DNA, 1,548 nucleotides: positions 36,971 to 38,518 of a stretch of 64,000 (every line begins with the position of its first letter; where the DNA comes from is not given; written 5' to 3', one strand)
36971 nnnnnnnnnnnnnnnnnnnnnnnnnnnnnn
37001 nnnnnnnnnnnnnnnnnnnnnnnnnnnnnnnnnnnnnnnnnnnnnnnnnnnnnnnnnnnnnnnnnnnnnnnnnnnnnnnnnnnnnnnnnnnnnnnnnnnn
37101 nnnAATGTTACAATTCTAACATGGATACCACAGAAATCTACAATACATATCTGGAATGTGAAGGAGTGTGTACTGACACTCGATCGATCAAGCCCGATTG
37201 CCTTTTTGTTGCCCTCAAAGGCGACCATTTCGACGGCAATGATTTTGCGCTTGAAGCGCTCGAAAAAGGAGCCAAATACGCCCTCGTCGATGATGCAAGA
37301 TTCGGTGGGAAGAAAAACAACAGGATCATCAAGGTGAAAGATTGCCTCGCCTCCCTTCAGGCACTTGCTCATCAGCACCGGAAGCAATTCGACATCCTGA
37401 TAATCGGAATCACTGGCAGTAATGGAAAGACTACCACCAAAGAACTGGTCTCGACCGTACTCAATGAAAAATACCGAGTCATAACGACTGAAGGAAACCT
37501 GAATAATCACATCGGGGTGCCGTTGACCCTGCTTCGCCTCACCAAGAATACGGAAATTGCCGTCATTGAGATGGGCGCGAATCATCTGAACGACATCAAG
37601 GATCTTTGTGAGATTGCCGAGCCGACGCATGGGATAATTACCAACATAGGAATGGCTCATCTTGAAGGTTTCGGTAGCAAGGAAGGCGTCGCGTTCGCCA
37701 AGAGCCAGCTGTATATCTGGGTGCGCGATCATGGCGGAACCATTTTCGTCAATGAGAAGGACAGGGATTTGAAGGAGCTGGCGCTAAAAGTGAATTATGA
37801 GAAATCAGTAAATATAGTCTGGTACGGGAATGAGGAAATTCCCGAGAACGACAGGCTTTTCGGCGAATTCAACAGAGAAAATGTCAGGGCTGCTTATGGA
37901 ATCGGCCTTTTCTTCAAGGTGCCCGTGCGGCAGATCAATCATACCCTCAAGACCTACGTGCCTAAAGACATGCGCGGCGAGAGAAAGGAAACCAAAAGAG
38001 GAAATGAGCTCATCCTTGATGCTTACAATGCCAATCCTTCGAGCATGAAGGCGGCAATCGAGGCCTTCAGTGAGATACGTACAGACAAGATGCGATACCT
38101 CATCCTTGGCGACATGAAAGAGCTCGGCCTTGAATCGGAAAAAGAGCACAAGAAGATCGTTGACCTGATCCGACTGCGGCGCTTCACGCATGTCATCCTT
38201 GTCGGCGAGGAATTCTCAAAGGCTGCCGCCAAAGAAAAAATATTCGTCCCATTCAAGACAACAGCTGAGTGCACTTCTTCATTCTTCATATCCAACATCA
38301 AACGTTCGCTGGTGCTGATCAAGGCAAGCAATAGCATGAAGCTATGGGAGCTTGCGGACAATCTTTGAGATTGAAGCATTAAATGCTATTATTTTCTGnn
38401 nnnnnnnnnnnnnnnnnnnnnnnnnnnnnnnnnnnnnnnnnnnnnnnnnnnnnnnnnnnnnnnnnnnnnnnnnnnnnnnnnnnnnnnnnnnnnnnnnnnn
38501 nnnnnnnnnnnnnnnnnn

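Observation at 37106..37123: Recurrent extended -10 (TGnTATAAT or TATACT) about 6-7 nt upstream of the ATG, implying widespread leaderless mRNAs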

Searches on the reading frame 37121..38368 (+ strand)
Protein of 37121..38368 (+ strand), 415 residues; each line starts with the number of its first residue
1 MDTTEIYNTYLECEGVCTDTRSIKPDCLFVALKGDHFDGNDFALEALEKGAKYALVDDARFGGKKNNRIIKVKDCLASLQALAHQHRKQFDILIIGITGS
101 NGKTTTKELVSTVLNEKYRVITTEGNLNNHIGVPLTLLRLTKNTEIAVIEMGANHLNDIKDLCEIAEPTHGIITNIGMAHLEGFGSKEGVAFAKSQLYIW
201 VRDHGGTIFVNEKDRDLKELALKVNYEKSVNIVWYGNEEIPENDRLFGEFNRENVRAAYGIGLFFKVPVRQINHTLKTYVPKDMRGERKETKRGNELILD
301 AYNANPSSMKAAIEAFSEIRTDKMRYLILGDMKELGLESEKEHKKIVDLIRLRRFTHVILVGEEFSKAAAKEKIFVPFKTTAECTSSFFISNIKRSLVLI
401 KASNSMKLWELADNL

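Call 8: find_related_loci(query=window:37121-38368:+, collection=genome_contigs, flank=10000)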
Query window:37121-38368:+ (415 aa) in genome_contigs; peptide patterns used: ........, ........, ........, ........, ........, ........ (x = any residue, [..] = any of these).
101 stretches matched a pattern; 8 encode a relative of the query (tblastn E <= 1e-3); 8 distinct loci.
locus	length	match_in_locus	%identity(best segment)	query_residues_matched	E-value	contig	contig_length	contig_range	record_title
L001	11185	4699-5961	43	1-408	5e-94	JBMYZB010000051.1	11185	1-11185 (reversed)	MAG: Flavobacteriaceae bacterium isolate ME_XS_2206_bin_92 ME_XS_2206_bin_92_50, whole genome shotgun sequence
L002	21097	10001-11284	41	1-415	2e-93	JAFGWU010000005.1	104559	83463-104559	MAG: Bacteroidales bacterium isolate ZodW_Metabat.292 k87_319245, whole genome shotgun sequence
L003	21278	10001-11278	39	1-413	4e-87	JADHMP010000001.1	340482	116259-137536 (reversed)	MAG: Flavobacteriaceae bacterium isolate BS301-5m-G45 BS301-5m-C15, whole genome shotgun sequence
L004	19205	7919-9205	43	1-415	3e-87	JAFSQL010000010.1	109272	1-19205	MAG: Paludibacteraceae bacterium isolate RGIG3380 Goat_Reticulum.Co__c1360508, whole genome shotgun sequence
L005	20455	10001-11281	33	2-408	5e-57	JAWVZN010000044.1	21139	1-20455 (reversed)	MAG: Gemmatimonadota bacterium isolate HN14.bin.30 k141_2159936_length_21139_cov_12.4499, whole genome shotgun sequence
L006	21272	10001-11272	33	8-415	2e-52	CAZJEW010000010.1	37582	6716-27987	MAG TPA_asm: uncultured Clostridium sp. isolate SRP192927_co1_617 genome assembly, contig: NODE_1704_length_37582_cov_26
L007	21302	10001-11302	29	16-411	1e-46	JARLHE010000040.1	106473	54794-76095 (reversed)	MAG: Oligoflexia bacterium isolate MAG_CO165 MetaCoAG_Bin_165_Oxic_k141_1129840, whole genome shotgun sequence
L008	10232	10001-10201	49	1-69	6e-16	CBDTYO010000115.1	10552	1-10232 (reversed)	MAG TPA_asm: uncultured Bacteroidia bacterium isolate ERR2431960_concoct_72 genome assembly, contig: ERZ23880139.3203, w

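Call 9: find_encoding_contigs(protein=window:37121-38368:+, flank=10000, max_places=6)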
Protein window:37121-38368:+ (415 aa): no gene with exactly this product is on record in the collection.

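Call 76: list_cluster_members(proteins=[P0001, window:37121-38368:+])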
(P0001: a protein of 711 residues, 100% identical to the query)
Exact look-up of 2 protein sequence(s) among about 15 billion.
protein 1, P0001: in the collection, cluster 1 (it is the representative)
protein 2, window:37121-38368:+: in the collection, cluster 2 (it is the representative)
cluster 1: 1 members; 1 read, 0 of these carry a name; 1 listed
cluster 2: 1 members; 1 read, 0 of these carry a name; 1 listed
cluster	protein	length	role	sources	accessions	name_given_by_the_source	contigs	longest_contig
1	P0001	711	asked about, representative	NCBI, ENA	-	-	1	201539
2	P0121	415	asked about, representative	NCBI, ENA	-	-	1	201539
